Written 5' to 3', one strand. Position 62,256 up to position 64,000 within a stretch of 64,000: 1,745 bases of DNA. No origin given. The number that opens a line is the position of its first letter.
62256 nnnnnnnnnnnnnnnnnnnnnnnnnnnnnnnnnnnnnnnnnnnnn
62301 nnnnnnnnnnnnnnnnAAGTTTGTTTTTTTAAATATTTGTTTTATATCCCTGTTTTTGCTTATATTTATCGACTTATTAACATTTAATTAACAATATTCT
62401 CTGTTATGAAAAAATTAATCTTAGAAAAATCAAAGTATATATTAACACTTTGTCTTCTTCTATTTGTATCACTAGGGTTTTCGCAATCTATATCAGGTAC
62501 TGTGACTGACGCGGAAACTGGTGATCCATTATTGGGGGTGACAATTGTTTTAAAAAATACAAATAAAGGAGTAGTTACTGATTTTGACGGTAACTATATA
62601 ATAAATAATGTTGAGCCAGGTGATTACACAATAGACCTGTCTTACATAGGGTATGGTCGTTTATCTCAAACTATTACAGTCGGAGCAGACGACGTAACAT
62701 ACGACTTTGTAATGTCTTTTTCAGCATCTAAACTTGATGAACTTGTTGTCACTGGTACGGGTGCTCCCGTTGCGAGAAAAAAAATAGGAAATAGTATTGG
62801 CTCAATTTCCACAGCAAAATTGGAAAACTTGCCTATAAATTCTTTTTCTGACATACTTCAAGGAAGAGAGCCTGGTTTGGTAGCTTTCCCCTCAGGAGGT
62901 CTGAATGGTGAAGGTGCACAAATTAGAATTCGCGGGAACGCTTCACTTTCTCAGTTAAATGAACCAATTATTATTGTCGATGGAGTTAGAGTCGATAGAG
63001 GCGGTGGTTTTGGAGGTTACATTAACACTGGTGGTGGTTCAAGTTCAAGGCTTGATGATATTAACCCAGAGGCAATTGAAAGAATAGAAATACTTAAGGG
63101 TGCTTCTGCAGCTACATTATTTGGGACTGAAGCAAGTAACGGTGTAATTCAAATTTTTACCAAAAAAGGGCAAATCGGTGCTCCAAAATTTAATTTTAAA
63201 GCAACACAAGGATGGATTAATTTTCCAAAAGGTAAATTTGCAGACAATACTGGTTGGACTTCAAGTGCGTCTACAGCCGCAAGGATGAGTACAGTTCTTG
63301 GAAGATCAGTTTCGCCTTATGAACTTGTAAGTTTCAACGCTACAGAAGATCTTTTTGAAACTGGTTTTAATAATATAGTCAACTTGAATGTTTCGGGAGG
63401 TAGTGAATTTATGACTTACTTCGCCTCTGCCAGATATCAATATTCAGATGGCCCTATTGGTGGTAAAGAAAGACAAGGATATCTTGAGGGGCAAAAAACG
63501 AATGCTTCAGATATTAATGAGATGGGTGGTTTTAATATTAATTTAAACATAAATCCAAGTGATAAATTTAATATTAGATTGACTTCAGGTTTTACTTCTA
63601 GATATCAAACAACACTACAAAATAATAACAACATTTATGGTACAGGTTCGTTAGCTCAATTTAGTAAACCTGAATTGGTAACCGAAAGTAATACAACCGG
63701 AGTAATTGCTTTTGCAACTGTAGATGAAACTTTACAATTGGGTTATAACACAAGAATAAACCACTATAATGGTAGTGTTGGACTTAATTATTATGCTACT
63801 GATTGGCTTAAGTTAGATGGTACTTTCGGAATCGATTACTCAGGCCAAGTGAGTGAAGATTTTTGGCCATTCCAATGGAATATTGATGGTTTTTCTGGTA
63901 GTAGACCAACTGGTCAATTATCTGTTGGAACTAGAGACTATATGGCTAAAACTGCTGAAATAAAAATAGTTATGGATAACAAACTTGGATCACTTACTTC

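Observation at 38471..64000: A 26-kb PUL-like super-locus with two SusC-type transporters but no recognisable CAZyme, sulfatase, peptidase or regulator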

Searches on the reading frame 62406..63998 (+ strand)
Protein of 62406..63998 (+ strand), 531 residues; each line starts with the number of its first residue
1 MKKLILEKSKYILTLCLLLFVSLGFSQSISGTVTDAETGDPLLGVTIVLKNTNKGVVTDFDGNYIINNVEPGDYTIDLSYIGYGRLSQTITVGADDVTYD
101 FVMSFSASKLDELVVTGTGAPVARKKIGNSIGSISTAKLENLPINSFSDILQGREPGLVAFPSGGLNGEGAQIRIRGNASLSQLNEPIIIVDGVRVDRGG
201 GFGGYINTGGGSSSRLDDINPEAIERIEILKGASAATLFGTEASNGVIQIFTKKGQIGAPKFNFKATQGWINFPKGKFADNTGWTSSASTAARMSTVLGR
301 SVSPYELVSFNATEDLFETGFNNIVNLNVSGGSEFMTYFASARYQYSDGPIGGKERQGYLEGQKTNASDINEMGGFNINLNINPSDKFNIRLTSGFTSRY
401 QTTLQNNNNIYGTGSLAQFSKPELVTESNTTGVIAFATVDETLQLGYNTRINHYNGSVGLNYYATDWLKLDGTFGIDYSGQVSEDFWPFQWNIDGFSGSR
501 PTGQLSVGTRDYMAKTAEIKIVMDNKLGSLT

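Call 8: search_protein_families(library=pfam, proteins=[window:62406-63998:+], max_evalue=0.01)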
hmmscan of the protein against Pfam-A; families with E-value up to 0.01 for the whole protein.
window:62406-63998:+ (531 aa): 6 families
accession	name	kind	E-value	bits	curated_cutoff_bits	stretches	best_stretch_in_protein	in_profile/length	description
PF13715.12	CarbopepD_reg_2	-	2.6e-22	79.1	32.2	1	29-115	1-88/88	CarboxypepD_reg-like domain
PF07715.20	Plug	-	5.8e-19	69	23.9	1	125-247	3-107/107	TonB-dependent Receptor Plug Domain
PF13620.12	CarboxypepD_reg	-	2e-17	63.7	32.3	1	28-103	1-81/82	Carboxypeptidase regulatory-like domain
PF17802.7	SpaA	-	0.00013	22.5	23.1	1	28-77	2-57/91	Prealbumin-like fold domain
PF08308.17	PEGA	-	0.0049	17.2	20.8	0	67-98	30-61/71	PEGA domain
PF17210.9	SdrD_B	-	0.0055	17.3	29.7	0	40-96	22-81/112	SdrD B-like domain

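Call 9: search_protein_families(library=ncbifam, proteins=[window:62406-63998:+], max_evalue=0.001)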
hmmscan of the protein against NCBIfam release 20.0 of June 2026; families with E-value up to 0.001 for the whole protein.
window:62406-63998:+ (531 aa): 12 families
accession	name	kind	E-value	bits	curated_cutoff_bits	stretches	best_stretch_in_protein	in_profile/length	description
TIGR04056.1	OMP_RagA_SusC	subfamily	3.6e-81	273.8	368.25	1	28-528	2-488/981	SusC/RagA family TonB-linked outer membrane protein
TIGR01779.1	TonB-B12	equivalog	4.4e-14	51.9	599.7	1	106-270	23-170/614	TonB-dependent vitamin B12 receptor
NF052345.1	S_layer_anammox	exception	2.1e-13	48.6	1400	1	28-126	1314-1412/1596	Kustd1514 family S-layer glycoprotein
TIGR04057.1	SusC_RagA_signa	signature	1.3e-10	40.9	46.2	1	224-253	2-31/31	SusC/RagA subfamily TonB-dependent outer membrane receptor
NF052649.1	TonRcptRhtA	equivalog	1.2e-09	36.9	1100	1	106-270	37-182/744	TonB-dependent siderophore receptor RhtA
TIGR01785.1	TonB-hemin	subfamily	1.6e-09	36.7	316.85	1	110-254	1-130/677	TonB-dependent heme/hemoglobin receptor family protein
NF010011.0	PRK13484.1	equivalog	2.3e-09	36.1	1197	1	105-254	25-160/682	IreA family TonB-dependent siderophore receptor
NF010010.0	PRK13483.1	equivalog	2.6e-09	35.7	927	1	88-255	11-165/660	ligand-gated channel protein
NF010048.1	PRK13524.1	subfamily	6.8e-08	31.4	493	1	107-256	37-179/744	FepA family TonB-dependent siderophore receptor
NF049947.1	TonB_dep_PCPU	exception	4.7e-06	25.1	800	1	182-273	100-185/685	TonB-dependent receptor, PCPU motif-type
NF053590.1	TonB_dep_TOL0244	equivalog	6.9e-06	25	645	1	218-256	106-143/604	TOL_0244 family TonB-dependent receptor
TIGR01786.1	TonB-hemlactrns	subfamily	2.2e-05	23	323.75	1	112-254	2-135/719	TonB-dependent hemoglobin/transferrin/lactoferrin family receptor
